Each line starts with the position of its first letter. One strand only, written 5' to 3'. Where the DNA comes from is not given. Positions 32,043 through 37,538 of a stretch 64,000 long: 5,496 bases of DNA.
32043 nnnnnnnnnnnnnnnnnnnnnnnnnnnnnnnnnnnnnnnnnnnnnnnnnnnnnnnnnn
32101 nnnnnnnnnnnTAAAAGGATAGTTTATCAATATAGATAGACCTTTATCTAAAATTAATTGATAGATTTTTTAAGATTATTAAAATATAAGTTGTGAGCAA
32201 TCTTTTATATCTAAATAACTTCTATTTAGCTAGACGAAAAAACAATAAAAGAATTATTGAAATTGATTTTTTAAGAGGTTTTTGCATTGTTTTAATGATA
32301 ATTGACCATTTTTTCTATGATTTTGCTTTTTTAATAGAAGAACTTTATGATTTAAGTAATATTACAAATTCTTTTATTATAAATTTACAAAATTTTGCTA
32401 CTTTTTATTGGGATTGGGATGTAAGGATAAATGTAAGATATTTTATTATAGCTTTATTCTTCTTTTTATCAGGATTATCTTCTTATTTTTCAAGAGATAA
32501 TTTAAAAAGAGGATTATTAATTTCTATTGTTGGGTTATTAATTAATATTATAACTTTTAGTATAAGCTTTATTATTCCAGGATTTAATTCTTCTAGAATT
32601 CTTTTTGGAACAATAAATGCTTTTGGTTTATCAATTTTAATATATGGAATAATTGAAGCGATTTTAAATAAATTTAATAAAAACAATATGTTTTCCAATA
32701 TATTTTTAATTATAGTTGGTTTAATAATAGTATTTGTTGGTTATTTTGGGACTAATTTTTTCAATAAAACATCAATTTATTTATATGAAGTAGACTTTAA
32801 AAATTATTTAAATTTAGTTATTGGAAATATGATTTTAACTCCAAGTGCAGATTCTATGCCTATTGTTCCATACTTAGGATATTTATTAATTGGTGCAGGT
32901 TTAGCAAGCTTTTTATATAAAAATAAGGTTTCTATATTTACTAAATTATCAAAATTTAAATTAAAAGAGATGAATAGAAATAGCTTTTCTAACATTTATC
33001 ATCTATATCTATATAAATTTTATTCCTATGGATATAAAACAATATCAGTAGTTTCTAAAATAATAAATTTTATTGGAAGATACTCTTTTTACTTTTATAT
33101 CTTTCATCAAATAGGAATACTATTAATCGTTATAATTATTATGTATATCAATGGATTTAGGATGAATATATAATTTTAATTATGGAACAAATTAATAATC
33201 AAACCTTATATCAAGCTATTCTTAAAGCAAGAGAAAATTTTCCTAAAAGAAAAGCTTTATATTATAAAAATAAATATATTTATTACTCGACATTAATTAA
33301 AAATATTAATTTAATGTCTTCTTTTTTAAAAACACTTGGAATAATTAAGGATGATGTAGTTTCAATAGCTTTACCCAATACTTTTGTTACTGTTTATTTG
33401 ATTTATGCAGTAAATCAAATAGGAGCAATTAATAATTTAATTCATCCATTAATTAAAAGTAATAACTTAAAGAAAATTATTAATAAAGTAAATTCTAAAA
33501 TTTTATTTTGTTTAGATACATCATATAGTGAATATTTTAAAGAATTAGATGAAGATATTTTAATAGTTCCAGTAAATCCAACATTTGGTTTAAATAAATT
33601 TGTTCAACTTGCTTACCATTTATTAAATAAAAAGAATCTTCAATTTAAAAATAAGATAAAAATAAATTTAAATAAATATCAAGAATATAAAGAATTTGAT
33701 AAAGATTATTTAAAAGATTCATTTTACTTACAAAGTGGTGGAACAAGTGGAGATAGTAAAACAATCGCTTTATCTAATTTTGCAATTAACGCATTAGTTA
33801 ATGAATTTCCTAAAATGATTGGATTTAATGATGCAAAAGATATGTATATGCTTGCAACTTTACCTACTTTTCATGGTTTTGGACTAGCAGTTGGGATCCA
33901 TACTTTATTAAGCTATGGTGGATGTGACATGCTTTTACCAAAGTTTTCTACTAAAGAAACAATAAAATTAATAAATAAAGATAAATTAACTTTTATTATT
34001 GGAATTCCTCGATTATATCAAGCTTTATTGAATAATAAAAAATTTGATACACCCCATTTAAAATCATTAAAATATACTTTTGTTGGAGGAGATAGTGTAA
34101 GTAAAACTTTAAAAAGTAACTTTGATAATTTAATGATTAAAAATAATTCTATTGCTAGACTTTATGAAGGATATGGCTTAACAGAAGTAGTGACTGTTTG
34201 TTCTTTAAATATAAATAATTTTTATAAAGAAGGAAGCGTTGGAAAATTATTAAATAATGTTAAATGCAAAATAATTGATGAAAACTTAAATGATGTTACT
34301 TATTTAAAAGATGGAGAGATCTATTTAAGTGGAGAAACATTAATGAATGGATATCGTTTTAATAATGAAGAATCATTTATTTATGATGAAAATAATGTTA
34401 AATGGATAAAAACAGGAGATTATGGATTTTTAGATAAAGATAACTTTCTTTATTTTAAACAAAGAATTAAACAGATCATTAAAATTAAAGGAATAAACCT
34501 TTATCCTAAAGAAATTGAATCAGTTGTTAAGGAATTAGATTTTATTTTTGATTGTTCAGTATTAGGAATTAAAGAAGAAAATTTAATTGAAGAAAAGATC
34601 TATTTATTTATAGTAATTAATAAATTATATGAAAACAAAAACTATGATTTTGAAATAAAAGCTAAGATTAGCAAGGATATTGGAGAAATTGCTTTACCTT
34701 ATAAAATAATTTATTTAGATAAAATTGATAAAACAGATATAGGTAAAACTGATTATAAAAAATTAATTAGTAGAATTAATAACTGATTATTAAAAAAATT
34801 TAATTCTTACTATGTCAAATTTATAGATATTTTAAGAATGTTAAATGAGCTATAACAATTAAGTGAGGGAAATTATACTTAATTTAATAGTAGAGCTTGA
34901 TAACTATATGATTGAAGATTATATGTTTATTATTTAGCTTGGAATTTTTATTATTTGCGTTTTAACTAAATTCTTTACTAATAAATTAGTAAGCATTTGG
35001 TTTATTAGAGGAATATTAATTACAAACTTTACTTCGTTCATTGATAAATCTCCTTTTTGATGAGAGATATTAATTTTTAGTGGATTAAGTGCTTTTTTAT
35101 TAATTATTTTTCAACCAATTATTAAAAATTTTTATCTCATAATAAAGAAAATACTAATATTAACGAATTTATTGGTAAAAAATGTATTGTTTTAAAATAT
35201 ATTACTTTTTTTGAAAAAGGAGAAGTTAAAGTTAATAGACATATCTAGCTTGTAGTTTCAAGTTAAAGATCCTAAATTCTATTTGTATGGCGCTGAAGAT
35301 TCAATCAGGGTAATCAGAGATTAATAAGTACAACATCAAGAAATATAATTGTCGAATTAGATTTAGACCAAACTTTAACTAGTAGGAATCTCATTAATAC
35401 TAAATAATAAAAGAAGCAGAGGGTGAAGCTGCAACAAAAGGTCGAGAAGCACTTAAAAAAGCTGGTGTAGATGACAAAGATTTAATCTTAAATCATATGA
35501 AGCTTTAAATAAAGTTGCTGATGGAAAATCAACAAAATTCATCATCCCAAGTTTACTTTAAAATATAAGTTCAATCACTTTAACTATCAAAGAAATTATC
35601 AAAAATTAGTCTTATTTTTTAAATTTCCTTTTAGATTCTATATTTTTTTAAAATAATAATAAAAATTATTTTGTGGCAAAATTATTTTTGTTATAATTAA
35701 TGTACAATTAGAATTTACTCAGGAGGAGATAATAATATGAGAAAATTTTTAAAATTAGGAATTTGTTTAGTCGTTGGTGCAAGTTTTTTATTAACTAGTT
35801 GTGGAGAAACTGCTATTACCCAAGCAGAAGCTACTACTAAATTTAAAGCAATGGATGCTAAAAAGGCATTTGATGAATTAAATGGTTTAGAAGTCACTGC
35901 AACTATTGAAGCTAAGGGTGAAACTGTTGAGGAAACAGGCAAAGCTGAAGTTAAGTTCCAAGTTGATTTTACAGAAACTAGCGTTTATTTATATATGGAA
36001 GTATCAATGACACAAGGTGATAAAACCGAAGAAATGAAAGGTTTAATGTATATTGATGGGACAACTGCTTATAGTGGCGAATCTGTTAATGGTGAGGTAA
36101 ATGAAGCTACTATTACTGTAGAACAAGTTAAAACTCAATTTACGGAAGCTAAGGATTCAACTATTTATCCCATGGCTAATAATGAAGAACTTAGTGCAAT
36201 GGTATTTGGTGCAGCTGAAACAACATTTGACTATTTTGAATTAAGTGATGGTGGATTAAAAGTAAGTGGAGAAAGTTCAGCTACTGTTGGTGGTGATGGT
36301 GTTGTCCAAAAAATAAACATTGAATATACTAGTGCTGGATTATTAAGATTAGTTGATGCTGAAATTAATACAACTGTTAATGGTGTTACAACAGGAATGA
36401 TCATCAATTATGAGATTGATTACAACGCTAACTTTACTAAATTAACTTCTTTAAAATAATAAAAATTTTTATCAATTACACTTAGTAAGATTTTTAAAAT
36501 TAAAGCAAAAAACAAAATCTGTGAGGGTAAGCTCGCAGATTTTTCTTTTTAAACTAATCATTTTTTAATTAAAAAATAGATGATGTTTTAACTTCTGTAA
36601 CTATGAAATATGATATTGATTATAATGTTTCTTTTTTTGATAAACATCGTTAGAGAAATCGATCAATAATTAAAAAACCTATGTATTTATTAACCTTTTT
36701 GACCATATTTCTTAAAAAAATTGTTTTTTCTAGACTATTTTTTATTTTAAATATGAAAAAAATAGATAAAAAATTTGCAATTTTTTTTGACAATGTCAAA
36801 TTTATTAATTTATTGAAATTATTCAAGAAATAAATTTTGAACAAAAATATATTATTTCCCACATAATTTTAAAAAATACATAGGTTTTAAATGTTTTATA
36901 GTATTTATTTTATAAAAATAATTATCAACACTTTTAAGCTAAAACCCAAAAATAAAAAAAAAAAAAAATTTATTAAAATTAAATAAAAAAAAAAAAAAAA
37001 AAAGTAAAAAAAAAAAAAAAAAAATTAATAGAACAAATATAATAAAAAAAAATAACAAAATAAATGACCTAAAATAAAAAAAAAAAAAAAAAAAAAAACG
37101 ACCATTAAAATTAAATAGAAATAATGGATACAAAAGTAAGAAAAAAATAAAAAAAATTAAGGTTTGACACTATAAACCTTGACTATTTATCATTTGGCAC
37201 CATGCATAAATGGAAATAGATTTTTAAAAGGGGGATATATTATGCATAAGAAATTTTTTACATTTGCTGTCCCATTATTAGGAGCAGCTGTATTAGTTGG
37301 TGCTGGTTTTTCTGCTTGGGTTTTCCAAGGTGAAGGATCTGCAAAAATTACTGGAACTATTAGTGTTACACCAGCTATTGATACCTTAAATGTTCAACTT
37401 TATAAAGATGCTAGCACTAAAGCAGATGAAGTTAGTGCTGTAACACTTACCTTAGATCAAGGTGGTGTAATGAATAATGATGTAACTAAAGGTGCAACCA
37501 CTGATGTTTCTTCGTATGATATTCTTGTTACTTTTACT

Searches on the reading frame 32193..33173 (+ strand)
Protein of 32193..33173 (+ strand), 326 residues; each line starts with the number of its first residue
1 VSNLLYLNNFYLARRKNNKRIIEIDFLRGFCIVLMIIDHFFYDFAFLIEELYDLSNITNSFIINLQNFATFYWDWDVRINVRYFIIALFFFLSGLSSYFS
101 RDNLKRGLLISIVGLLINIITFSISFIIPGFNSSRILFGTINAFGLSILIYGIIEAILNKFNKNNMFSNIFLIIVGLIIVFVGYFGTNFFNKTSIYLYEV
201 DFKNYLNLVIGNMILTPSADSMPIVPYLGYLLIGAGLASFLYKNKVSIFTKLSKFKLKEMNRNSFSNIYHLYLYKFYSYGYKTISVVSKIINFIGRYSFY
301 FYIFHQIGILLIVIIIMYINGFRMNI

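Call 8: search_protein_families(library=pfam, proteins=[window:32193-33173:+], max_evalue=0.01)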
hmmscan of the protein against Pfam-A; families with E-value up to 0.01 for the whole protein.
window:32193-33173:+ (326 aa): 2 families
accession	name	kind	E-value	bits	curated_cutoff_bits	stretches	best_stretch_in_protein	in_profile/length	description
PF07786.18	HGSNAT_cat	-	5e-18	65.9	22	1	20-256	1-199/222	Heparan-alpha-glucosaminide N-acetyltransferase, catalytic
PF01757.29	Acyl_transf_3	-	5.8e-05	22.7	31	0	22-320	2-298/326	Acyltransferase domain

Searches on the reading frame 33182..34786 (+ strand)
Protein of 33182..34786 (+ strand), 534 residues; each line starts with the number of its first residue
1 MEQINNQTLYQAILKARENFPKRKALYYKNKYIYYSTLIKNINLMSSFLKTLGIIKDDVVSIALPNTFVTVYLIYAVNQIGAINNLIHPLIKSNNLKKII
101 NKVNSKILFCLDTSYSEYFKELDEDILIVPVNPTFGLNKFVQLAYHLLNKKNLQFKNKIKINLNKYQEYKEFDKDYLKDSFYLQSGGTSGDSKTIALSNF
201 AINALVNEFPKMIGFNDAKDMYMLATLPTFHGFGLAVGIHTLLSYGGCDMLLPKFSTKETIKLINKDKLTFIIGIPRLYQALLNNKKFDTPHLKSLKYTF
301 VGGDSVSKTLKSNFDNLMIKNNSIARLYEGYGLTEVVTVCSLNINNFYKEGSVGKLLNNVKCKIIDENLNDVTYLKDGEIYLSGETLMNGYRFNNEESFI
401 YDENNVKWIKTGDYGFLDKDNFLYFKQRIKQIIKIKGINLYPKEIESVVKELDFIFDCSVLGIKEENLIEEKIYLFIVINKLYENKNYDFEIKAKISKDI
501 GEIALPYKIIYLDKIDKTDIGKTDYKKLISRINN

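Call 8: search_protein_families(library=pfam, proteins=[window:33182-34786:+], max_evalue=0.01)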
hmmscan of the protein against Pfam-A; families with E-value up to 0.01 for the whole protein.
window:33182-34786:+ (534 aa): 3 families
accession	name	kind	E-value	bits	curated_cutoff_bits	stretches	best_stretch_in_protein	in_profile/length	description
PF00501.34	AMP-binding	-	3.2e-50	171.5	29.9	1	18-391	6-383/384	AMP-binding enzyme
PF13193.12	AMP-binding_C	-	4.9e-07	31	24.5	1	444-522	1-76/76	AMP-binding enzyme C-terminal domain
PF19294.4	DACZ_N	-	0.0044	17.1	24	1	94-146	6-59/125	Diadenylate cyclase, N-terminal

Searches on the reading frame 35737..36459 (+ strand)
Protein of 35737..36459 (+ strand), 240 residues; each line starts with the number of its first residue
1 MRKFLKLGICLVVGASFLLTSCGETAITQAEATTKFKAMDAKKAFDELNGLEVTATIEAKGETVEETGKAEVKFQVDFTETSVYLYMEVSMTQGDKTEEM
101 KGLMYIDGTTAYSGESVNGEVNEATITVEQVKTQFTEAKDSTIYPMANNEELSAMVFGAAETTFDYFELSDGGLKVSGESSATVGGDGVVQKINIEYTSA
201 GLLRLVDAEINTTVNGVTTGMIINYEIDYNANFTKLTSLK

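Call 8: search_protein_families(library=pfam, proteins=[window:35737-36459:+], max_evalue=0.01)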
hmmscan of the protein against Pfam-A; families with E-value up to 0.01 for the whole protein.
window:35737-36459:+ (240 aa): 0 families

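Call 9: search_protein_families(library=ncbifam, proteins=[window:35737-36459:+], max_evalue=0.01)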
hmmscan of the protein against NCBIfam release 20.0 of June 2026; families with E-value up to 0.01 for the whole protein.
window:35737-36459:+ (240 aa): 0 families

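Call 39: find_encoding_contigs(protein=window:35737-36459:+, flank=1500, max_places=10)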
Protein window:35737-36459:+ (240 aa): 5 contigs read that carry it; 4 places shown.
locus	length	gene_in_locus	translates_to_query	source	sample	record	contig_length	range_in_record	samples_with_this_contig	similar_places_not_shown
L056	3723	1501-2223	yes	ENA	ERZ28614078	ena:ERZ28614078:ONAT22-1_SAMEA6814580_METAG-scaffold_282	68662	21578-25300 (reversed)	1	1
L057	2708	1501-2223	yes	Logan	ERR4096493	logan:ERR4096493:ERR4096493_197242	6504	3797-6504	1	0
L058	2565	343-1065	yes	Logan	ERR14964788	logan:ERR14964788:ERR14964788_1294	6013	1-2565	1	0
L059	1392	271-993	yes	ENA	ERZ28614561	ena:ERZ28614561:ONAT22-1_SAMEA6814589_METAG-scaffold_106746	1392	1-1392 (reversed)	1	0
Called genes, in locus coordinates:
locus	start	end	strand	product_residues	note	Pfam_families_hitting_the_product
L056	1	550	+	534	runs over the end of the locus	PF00501:AMP-binding, PF13193:AMP-binding_C (weak)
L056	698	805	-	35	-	-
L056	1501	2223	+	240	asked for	-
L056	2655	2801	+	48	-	-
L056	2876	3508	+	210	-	-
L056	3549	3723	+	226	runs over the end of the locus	-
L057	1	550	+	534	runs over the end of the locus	PF00501:AMP-binding, PF13193:AMP-binding_C (weak)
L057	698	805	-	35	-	-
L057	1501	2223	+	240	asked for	-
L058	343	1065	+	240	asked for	-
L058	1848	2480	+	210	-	-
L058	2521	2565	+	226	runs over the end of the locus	-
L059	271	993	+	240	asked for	-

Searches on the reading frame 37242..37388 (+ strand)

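Call 53: search_protein_families(library=ncbifam, proteins=[window:37242-37388:+], max_evalue=10)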
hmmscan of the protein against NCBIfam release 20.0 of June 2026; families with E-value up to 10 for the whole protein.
seq(49 aa): 1 family
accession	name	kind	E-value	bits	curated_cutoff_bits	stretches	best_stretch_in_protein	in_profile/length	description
TIGR02973.1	nitrate_rd_NapE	equivalog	0.14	12.3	68.8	1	9-29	15-35/42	periplasmic nitrate reductase, NapE protein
